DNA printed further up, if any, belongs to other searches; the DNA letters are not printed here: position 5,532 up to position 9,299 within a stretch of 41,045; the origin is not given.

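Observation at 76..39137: HIP1-like highly iterated palindrome: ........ (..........) occurs 29 times in 41 kb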

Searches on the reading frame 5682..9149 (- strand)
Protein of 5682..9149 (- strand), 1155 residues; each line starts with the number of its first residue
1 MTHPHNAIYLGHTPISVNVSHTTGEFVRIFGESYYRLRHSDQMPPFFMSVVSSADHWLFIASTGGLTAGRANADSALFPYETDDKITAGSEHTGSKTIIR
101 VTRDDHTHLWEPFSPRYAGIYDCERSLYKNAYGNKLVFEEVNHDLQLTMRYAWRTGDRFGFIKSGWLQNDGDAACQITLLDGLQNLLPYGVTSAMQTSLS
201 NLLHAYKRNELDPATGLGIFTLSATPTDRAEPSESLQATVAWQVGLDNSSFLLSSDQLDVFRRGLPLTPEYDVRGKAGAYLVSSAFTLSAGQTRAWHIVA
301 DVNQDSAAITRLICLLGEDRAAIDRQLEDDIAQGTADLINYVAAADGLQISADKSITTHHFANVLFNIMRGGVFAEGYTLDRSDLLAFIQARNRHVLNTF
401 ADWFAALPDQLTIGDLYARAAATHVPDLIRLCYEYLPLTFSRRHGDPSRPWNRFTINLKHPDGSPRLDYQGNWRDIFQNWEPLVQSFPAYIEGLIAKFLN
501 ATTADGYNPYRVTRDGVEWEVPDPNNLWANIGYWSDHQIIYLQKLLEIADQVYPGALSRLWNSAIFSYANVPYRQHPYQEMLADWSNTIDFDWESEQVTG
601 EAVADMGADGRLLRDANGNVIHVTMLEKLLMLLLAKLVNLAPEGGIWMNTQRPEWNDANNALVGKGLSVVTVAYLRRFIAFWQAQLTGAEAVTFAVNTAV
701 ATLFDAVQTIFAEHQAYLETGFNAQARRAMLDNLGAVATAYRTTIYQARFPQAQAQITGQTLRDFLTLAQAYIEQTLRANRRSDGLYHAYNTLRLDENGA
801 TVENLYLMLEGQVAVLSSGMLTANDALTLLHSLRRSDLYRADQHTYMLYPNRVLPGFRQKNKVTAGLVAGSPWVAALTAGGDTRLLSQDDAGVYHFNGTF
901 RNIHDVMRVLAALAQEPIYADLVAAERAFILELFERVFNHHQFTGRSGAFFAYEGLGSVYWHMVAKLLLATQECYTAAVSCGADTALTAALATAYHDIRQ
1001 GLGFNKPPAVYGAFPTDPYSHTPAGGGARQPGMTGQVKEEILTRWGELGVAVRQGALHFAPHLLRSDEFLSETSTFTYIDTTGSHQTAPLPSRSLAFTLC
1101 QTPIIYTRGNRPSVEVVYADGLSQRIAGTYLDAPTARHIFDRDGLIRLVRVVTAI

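Call 5: search_protein_families(library=pfam, proteins=[window:5682-9149:-])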
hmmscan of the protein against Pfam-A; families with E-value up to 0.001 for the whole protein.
window:5682-9149:- (1155 aa): 0 families

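Call 57: search_protein_families(library=padloc, proteins=[window:5682-9149:-], max_evalue=0.001)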
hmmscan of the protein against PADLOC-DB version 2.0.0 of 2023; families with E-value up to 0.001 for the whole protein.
window:5682-9149:- (1155 aa): 0 families

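Call 58: search_protein_families(library=ncbifam, proteins=[window:5682-9149:-], max_evalue=0.001)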
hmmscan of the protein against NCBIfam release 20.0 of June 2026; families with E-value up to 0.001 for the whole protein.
window:5682-9149:- (1155 aa): 1 family
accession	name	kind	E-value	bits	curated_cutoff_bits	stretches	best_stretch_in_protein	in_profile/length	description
NF058639.1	GH149_beta_1_3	equivalog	0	1582.4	1150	1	21-1152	4-1132/1134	1,3-beta-D-glucan phosphorylase, GH149 family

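Call 59: find_homologous_proteins(query=window:5682-9149:-, max_evalue=1e-100)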
Query window:5682-9149:- (1155 aa): 8000 proteins with E <= 1e-100 among 8000 candidates; the best 120 are listed.
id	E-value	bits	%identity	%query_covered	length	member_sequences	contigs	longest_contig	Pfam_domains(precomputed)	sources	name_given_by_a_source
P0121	0.0e+0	2655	100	100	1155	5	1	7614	-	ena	-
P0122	0.0e+0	1960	-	-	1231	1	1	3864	-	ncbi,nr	ncbi:MAG: hypothetical protein GY934_15675, partial [Gammaproteobacteria bacterium]|nr:hypothetical 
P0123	0.0e+0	1911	71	100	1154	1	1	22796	-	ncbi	-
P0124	0.0e+0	1910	72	100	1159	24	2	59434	-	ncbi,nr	ncbi:MAG: hypothetical protein KBE23_17890 [Chloroflexi bacterium]|nr:hypothetical protein [Chlorofl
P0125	0.0e+0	1905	72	100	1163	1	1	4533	-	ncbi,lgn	ncbi:MAG: hypothetical protein ACPGWR_20735 [Ardenticatenaceae bacterium]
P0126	0.0e+0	1901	72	100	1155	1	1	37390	-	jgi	jgi:hypothetical protein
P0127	0.0e+0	1898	71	100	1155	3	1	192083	-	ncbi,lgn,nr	ncbi:MAG: hypothetical protein BroJett011_35260 [Chloroflexota bacterium]|nr:MAG: hypothetical prote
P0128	0.0e+0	1895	71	100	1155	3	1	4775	-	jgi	jgi:hypothetical protein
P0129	0.0e+0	1892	71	99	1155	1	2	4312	-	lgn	-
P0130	0.0e+0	1882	71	100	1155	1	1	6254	-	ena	-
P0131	0.0e+0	1882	71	99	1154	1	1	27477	-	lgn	-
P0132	0.0e+0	1881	71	99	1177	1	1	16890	-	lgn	-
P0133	0.0e+0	1872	70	100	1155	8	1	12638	-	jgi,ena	-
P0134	0.0e+0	1871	71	100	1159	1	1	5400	-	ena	-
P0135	0.0e+0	1870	70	100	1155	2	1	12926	-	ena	-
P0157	0.0e+0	1820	70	97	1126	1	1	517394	-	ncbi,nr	ncbi:MAG: hypothetical protein H6667_07700 [Ardenticatenaceae bacterium]|nr:hypothetical protein [Ar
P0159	0.0e+0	1818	68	100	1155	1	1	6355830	-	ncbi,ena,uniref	ncbi:hypothetical protein [Candidatus Leptofilum sp.]|uniref:hypothetical protein n=1 Tax=Candidatus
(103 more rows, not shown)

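Call 61: find_encoding_contigs(protein=P0124, flank=10000, max_places=1)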
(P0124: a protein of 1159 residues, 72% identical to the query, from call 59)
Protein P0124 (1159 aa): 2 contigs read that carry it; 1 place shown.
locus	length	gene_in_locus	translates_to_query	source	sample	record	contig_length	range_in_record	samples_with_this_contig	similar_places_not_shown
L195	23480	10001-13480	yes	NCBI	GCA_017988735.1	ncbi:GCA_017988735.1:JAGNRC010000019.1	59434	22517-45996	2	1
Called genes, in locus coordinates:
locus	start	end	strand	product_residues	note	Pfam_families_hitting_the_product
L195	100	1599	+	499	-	-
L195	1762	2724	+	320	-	PF00528:BPD_transp_1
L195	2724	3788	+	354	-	PF00528:BPD_transp_1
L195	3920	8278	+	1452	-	PF03425:CBM_11, PF03160:Calx-beta, PF03425:CBM_11, PF03160:Calx-beta, PF00722:Glyco_hydro_16, PF26113:GH16_XgeA, PF03935:SKN1_KRE6_Sbg1, PF03425:CBM_11, +1 more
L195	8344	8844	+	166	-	PF06897:DUF1269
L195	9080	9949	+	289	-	PF26113:GH16_XgeA, PF00722:Glyco_hydro_16, PF03935:SKN1_KRE6_Sbg1 (weak)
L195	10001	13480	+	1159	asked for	-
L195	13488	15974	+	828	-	PF00933:Glyco_hydro_3, PF01915:Glyco_hydro_3_C, PF07691:PA14, PF14310:Fn3-like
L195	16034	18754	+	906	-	PF06452:CBM9_1, PF00933:Glyco_hydro_3, PF01915:Glyco_hydro_3_C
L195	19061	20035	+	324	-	PF01636:APH, PF03881:Fructosamin_kin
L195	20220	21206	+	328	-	PF01145:Band_7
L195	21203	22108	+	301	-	PF01145:Band_7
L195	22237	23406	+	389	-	PF01266:DAO, PF01494:FAD_binding_3 (weak)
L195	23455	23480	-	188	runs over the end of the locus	PF10502:Peptidase_S26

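Call 62: find_encoding_contigs(protein=P0127, flank=10000, max_places=1)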
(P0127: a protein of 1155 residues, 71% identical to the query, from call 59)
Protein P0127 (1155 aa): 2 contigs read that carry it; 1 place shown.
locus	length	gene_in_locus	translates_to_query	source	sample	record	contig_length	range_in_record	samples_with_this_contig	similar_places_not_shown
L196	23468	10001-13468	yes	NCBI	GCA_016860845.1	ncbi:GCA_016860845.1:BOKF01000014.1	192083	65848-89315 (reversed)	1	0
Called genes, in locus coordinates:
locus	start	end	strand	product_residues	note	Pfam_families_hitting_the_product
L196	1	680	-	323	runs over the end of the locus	PF09863:DUF2090 (faint), PF01791:DeoC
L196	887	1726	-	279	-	PF04962:KduI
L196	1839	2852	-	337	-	PF00294:PfkB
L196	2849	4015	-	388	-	PF01408:GFO_IDH_MocA, PF02894:GFO_IDH_MocA_C, PF22725:GFO_IDH_MocA_C3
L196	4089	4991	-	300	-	PF01261:AP_endonuc_2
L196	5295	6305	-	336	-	PF00356:LacI, PF00532:Peripla_BP_1, PF13407:Peripla_BP_4, PF13377:Peripla_BP_3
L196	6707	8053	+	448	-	PF13416:SBP_bac_8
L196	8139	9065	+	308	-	PF00528:BPD_transp_1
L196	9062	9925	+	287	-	PF00528:BPD_transp_1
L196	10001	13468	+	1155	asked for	-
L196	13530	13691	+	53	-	-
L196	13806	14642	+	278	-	PF00106:adh_short, PF08659:KR, PF23441:SDR (weak), PF13561:adh_short_C2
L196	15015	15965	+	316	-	-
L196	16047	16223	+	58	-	PF20181:DUF6544 (weak)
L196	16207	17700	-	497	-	-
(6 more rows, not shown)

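Call 63: find_encoding_contigs(protein=P0159, flank=10000, max_places=1)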
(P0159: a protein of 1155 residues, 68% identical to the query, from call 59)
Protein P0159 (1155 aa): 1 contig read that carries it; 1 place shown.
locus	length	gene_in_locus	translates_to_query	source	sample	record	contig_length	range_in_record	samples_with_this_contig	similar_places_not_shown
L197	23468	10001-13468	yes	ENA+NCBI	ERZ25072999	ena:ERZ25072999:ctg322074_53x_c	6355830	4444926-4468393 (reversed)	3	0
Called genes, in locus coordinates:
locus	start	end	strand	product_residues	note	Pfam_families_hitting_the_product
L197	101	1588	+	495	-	PF01547:SBP_bac_1, PF13416:SBP_bac_8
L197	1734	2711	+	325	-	PF00528:BPD_transp_1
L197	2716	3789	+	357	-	PF00528:BPD_transp_1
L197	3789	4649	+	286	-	PF03935:SKN1_KRE6_Sbg1, PF00722:Glyco_hydro_16, PF26113:GH16_XgeA, PF03935:SKN1_KRE6_Sbg1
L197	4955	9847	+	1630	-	PF03425:CBM_11, PF03160:Calx-beta, PF03935:SKN1_KRE6_Sbg1 (weak), PF00722:Glyco_hydro_16, PF26113:GH16_XgeA (weak), PF03935:SKN1_KRE6_Sbg1, PF03425:CBM_11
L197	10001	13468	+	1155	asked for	-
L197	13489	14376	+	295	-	PF00332:Glyco_hydro_17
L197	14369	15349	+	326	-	PF00332:Glyco_hydro_17 (weak)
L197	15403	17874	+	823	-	PF00933:Glyco_hydro_3, PF01915:Glyco_hydro_3_C, PF07691:PA14, PF14310:Fn3-like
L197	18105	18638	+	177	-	PF01842:ACT (faint), PF13291:ACT_4 (faint), PF13740:ACT_6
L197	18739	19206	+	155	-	PF07885:Ion_trans_2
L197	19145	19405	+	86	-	PF02080:TrkA_C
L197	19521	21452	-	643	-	PF00496:SBP_bac_5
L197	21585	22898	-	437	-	PF00515:TPR_1 (faint), PF07719:TPR_2 (faint), PF13432:TPR_16 (faint), PF17874:TPR_MalT (weak), PF13176:TPR_7 (faint), PF13424:TPR_12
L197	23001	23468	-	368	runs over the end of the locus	PF00730:HhH-GPD, PF00293:NUDIX, PF14815:NUDIX_4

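Call 64: find_encoding_contigs(protein=P0157, flank=10000, max_places=1)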
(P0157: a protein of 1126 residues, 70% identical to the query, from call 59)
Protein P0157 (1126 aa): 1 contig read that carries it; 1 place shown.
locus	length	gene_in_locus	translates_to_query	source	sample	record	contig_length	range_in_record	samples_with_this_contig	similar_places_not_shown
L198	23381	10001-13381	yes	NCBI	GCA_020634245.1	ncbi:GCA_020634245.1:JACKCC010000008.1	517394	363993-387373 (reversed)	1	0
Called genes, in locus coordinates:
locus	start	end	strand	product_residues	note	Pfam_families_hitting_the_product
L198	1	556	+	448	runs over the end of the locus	-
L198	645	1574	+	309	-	PF00528:BPD_transp_1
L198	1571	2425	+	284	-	PF00528:BPD_transp_1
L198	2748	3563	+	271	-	PF00106:adh_short, PF08659:KR, PF13561:adh_short_C2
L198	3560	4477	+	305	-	PF03935:SKN1_KRE6_Sbg1, PF00722:Glyco_hydro_16, PF26113:GH16_XgeA, PF03935:SKN1_KRE6_Sbg1 (weak)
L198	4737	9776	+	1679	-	PF03425:CBM_11, PF03160:Calx-beta, PF03935:SKN1_KRE6_Sbg1 (weak), PF00722:Glyco_hydro_16, PF26113:GH16_XgeA (weak), PF03935:SKN1_KRE6_Sbg1, PF03425:CBM_11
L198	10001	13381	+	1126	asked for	-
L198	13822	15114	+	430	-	PF19960:EAD7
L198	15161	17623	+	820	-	PF00933:Glyco_hydro_3, PF01915:Glyco_hydro_3_C, PF07691:PA14, PF14310:Fn3-like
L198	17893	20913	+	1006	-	PF13426:PAS_9, PF01590:GAF, PF13185:GAF_2, PF13492:GAF_3, PF01590:GAF, PF13185:GAF_2, PF13492:GAF_3, PF01590:GAF, +7 more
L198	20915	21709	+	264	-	PF00072:Response_reg, PF00486:Trans_reg_C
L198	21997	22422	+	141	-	PF00072:Response_reg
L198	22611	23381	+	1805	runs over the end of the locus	PF13620:CarboxypepD_reg (faint), PF17210:SdrD_B (weak)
